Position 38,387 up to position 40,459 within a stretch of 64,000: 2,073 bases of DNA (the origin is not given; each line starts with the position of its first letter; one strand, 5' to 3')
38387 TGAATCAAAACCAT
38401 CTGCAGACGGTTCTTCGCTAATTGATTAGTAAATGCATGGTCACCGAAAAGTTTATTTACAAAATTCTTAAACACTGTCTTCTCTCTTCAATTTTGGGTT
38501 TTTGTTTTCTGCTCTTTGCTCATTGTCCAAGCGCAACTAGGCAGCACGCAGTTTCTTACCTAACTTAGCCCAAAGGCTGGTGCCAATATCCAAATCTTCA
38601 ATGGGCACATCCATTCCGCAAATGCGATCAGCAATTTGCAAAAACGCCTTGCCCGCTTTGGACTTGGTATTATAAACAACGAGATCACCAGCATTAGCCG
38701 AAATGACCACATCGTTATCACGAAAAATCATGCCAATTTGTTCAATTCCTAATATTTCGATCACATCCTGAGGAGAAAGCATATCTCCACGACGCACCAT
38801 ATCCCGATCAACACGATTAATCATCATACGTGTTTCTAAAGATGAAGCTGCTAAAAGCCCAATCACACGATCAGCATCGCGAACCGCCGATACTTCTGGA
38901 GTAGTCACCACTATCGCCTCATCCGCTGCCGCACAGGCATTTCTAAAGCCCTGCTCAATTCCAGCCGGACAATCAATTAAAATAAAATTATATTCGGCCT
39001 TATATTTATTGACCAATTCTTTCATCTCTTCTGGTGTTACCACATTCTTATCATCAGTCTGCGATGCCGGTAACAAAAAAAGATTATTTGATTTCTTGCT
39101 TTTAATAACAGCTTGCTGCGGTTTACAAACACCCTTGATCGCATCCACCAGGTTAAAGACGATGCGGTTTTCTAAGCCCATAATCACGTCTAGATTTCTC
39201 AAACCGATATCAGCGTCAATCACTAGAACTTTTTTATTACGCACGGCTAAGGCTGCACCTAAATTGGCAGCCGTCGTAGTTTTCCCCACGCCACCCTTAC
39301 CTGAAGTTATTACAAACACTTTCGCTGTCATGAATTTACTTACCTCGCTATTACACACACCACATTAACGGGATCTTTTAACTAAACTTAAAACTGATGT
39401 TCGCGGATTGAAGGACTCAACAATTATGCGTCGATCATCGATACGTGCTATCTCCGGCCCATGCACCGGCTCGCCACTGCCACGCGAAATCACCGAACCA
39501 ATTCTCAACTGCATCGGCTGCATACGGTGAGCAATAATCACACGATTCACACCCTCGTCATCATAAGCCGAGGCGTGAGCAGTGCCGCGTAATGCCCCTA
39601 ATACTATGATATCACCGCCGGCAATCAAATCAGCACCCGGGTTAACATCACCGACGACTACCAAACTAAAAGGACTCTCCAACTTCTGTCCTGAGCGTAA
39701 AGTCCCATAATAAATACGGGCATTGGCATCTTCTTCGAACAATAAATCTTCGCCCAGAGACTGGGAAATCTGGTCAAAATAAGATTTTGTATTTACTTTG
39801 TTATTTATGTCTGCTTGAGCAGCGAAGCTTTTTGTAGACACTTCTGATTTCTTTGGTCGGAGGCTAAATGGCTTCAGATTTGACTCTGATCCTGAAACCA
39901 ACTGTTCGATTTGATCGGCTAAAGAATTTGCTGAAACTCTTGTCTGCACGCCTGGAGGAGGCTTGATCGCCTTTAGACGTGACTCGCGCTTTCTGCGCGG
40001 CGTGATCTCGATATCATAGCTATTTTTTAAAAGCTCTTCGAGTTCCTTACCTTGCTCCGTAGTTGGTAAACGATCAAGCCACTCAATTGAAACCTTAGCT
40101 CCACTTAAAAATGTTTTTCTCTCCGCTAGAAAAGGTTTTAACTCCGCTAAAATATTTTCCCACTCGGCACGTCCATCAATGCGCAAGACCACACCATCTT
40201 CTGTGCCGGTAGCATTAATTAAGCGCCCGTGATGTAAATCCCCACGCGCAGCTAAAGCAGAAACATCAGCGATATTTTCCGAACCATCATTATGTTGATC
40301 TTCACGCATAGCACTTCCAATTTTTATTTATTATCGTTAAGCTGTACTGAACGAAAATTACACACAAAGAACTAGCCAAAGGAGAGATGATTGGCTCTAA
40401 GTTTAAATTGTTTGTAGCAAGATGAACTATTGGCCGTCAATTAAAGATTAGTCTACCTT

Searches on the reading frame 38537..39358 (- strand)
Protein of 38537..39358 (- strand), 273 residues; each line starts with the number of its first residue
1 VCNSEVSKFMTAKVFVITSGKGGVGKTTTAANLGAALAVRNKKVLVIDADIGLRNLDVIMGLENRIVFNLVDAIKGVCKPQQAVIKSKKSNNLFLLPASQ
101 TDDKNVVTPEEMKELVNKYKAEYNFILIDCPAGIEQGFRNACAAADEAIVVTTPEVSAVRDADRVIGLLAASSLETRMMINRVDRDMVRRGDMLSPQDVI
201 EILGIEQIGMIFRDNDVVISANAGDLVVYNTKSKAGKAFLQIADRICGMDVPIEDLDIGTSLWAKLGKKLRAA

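Call 23: search_protein_families(library=pfam, proteins=[window:38537-39358:-])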
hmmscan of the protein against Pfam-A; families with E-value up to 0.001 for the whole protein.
window:38537-39358:- (273 aa): 9 families
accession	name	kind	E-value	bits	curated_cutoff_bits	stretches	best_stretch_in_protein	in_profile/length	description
PF13614.12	AAA_31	-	4.2e-25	89.1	27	1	13-163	2-158/177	AAA domain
PF01656.29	CbiA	-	8.9e-20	71.4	25.4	1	16-225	2-123/125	CobQ/CobB/MinD/ParA nucleotide binding domain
PF10609.15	ParA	-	3.2e-18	66.5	27.1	1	13-246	4-245/246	NUBPL iron-transfer P-loop NTPase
PF09140.17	MipZ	-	9e-12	45.3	20.7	1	14-174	2-147/262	ATPase MipZ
PF06564.18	CBP_BcsQ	-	1.5e-10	41.4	21.3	1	16-158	5-151/234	Cellulose biosynthesis protein BcsQ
PF02374.21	ArsA_ATPase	-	2e-09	37.6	24.3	1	15-50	3-38/305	Anion-transporting ATPase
PF00142.24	Fer4_NifH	-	2.2e-08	34.3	25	1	19-50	6-37/271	4Fe-4S iron sulfur cluster binding proteins, NifH/frxC family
PF13479.12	AAA_24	-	4.9e-05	23.7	27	1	18-129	7-71/195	AAA domain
PF00448.28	SRP54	-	0.00084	19.5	22.7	0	16-51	4-39/196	SRP54-type protein, GTPase domain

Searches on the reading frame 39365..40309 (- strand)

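Call 23: search_protein_families(library=pfam, proteins=[window:39365-40309:-])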
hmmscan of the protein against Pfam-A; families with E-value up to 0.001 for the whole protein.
window:39365-40309:- (314 aa): 3 families
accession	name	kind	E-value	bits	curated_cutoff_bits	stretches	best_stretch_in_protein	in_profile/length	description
PF03775.22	MinC_C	-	7.1e-25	87.4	33.2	1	200-297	2-101/102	Septum formation inhibitor MinC, C-terminal domain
PF22642.1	MinC_N_1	-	3.8e-08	34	27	1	35-102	5-75/78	Cell-division inhibitor MinC, N-terminal domain-like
PF05209.18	MinC_N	-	2.4e-05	24.8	27.3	1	35-96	5-66/71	Septum formation inhibitor MinC, N-terminal domain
